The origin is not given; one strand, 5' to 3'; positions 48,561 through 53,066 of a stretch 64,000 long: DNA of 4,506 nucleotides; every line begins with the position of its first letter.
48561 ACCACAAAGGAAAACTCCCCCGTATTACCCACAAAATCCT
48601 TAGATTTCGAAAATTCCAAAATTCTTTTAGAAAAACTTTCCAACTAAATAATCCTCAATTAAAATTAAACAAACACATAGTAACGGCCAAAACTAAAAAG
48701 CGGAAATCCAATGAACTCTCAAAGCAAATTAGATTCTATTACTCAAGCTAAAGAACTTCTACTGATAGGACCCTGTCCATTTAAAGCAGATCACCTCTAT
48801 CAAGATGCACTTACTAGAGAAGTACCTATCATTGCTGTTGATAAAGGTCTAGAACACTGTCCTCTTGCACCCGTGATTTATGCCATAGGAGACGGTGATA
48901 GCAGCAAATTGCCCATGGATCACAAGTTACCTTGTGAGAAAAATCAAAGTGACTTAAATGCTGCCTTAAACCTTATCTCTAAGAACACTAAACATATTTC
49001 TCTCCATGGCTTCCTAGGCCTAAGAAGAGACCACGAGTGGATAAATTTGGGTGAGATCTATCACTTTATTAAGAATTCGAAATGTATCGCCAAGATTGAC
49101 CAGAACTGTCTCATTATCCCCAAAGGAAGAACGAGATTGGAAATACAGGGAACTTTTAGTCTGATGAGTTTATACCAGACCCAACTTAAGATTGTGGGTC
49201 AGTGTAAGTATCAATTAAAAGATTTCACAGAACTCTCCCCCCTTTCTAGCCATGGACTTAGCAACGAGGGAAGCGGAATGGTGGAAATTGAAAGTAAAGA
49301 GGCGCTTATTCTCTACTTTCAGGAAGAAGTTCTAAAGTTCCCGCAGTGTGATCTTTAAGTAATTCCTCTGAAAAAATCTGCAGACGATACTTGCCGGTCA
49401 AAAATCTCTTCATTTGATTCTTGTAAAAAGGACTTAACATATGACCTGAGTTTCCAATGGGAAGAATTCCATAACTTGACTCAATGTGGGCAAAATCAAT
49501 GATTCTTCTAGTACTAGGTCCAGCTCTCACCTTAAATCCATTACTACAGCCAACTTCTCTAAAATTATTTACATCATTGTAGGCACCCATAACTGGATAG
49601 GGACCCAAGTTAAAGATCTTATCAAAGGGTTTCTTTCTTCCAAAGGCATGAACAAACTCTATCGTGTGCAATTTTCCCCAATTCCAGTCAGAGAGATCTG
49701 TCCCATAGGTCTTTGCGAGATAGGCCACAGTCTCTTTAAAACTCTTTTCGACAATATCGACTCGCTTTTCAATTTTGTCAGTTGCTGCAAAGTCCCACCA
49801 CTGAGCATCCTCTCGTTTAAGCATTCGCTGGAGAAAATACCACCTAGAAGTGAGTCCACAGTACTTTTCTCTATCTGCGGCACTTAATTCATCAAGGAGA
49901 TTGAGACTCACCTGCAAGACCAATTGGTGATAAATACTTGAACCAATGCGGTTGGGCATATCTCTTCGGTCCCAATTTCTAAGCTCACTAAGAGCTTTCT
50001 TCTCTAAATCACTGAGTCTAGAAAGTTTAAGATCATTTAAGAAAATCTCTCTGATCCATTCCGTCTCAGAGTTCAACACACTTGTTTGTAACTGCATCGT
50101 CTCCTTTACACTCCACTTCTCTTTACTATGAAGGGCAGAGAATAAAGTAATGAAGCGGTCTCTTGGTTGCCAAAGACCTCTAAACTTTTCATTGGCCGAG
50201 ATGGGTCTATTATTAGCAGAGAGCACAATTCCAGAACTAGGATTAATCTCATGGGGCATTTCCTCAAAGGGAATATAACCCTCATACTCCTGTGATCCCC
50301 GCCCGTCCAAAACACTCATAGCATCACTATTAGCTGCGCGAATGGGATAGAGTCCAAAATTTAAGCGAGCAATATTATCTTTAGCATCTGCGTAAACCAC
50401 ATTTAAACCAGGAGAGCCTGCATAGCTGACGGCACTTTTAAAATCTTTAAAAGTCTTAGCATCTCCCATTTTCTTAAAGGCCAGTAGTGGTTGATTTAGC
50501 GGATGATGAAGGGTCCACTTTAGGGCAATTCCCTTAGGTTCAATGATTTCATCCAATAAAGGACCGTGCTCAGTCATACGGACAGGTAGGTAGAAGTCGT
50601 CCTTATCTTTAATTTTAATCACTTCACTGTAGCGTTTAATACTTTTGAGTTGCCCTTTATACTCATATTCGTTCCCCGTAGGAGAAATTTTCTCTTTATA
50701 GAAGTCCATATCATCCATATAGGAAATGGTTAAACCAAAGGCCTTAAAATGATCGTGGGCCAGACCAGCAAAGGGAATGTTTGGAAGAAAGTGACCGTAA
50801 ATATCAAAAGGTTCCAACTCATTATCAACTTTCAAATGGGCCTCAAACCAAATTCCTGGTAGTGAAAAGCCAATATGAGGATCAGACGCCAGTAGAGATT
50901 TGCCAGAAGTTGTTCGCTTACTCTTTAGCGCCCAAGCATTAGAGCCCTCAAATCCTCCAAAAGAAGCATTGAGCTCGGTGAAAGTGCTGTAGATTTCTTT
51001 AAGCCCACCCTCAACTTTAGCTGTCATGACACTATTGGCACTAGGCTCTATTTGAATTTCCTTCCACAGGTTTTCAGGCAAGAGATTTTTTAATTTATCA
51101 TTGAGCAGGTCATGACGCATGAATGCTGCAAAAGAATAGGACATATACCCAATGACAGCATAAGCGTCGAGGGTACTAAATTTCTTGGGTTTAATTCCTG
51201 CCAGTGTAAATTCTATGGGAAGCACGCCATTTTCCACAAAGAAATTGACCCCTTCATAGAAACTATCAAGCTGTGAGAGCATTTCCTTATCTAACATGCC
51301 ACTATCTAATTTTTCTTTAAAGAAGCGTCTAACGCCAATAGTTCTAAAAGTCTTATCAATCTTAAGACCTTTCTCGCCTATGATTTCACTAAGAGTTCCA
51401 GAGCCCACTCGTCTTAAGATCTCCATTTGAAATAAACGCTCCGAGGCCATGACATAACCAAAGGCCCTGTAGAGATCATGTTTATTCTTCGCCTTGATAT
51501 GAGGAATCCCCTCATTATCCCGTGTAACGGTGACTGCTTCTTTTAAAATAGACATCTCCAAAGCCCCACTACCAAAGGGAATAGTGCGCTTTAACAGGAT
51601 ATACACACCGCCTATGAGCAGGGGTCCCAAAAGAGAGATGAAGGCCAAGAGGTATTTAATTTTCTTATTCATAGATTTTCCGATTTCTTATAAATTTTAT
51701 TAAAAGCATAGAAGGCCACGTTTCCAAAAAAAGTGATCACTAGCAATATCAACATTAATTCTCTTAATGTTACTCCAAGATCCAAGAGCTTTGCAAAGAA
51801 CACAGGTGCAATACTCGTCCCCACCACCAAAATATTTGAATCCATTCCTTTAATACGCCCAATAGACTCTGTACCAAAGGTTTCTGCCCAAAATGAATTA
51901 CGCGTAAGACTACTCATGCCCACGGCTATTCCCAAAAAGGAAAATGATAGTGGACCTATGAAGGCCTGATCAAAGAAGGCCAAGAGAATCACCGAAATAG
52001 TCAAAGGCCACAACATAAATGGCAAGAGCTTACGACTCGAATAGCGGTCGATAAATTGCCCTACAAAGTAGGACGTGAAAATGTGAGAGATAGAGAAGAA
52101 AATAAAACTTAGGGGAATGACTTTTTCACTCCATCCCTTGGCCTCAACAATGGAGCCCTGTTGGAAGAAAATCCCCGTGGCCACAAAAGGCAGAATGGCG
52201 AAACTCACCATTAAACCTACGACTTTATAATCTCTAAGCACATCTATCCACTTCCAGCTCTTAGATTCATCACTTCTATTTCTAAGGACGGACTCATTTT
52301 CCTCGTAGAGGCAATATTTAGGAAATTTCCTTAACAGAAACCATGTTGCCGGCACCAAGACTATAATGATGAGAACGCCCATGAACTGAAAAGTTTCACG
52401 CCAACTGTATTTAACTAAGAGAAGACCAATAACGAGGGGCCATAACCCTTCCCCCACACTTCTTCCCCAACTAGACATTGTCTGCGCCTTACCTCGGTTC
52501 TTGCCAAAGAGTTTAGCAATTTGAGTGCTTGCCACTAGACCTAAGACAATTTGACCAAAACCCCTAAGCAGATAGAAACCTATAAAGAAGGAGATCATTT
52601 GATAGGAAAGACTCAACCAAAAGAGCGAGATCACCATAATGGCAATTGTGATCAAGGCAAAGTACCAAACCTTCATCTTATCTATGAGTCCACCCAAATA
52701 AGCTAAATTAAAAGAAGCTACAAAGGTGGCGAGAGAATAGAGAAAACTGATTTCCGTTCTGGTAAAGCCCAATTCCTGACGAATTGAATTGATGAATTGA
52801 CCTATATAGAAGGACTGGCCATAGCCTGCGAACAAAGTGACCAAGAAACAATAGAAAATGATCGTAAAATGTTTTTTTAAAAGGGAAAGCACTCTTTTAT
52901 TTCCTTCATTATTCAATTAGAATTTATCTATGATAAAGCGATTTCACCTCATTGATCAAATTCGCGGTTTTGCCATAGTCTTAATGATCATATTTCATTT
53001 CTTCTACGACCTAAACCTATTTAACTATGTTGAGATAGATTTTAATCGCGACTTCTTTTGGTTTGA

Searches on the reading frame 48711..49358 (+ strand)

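Call 9: search_protein_families(library=pfam, proteins=[window:48711-49358:+], max_evalue=0.001)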
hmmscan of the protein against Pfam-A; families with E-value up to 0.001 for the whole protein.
window:48711-49358:+ (215 aa): 1 family
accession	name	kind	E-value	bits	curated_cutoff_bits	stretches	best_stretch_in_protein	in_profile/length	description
PF04263.21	TPK_catalytic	-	1.6e-06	28.4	30.7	1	40-123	11-108/113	Thiamin pyrophosphokinase, catalytic domain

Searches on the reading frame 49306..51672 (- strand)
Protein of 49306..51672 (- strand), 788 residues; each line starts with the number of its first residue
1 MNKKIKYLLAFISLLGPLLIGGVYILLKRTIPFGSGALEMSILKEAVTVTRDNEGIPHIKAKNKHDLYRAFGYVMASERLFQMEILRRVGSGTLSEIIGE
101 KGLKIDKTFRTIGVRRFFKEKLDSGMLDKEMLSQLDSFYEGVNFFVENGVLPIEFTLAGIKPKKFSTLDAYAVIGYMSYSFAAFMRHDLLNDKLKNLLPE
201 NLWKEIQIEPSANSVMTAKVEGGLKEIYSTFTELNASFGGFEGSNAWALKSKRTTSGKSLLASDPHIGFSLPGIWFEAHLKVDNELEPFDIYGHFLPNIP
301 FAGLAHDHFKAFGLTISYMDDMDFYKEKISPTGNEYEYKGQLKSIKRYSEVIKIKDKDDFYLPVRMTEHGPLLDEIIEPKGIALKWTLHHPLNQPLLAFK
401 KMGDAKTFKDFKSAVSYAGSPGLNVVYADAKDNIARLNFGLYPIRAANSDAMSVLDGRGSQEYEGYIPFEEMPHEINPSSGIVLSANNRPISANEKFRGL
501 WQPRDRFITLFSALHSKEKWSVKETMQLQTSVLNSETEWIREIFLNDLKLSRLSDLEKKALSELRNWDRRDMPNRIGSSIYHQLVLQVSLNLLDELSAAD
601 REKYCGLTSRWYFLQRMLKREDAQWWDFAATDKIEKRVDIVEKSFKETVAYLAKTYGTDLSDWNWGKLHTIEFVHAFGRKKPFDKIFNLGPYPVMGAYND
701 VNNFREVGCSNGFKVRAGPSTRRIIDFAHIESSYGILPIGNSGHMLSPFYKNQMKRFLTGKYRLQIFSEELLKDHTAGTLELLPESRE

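Call 9: search_protein_families(library=pfam, proteins=[window:49306-51672:-], max_evalue=0.001)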
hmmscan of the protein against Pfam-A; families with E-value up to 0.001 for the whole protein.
window:49306-51672:- (788 aa): 1 family
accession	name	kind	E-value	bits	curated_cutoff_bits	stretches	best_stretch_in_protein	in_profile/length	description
PF01804.23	Penicil_amidase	-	1e-180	603.5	21.3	1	47-771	2-672/675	Penicillin amidase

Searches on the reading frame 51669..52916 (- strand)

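Call 42: search_protein_families(library=ncbifam, proteins=[window:51669-52916:-], max_evalue=0.00001)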
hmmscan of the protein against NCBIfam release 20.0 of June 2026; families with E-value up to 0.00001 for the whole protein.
window:51669-52916:- (415 aa): 7 families
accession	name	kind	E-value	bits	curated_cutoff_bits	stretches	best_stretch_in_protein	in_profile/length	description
NF049980.1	SfMCT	equivalog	2.9e-18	65.7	320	1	19-380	4-364/378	L-lactate MFS transporter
TIGR00881.1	2A0104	subfamily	6.9e-11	41.8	407.75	1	42-193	18-170/379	phosphoglycerate transporter protein PgtP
NF038246.1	bile_salt_MFS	equivalog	1.7e-09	37.1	400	1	15-396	2-397/408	conjugated bile salt MFS transporter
NF033733.1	MFS_ArsK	equivalog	8.7e-09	34.7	400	1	26-408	10-384/388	arsenite efflux MFS transporter ArsK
TIGR00710.1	efflux_Bcr_CflA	subfamily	3.7e-08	33.2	200.9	1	160-315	146-292/385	Bcr/CflA family efflux MFS transporter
NF008270.1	PRK11043.1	equivalog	2e-06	27.2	430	1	33-322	20-299/382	purine nucleoside transporter PunC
NF008586.0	PRK11551.1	equivalog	4.3e-06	26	410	1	14-404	11-394/406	3-(3-hydroxy-phenyl)propionate transporter MhpT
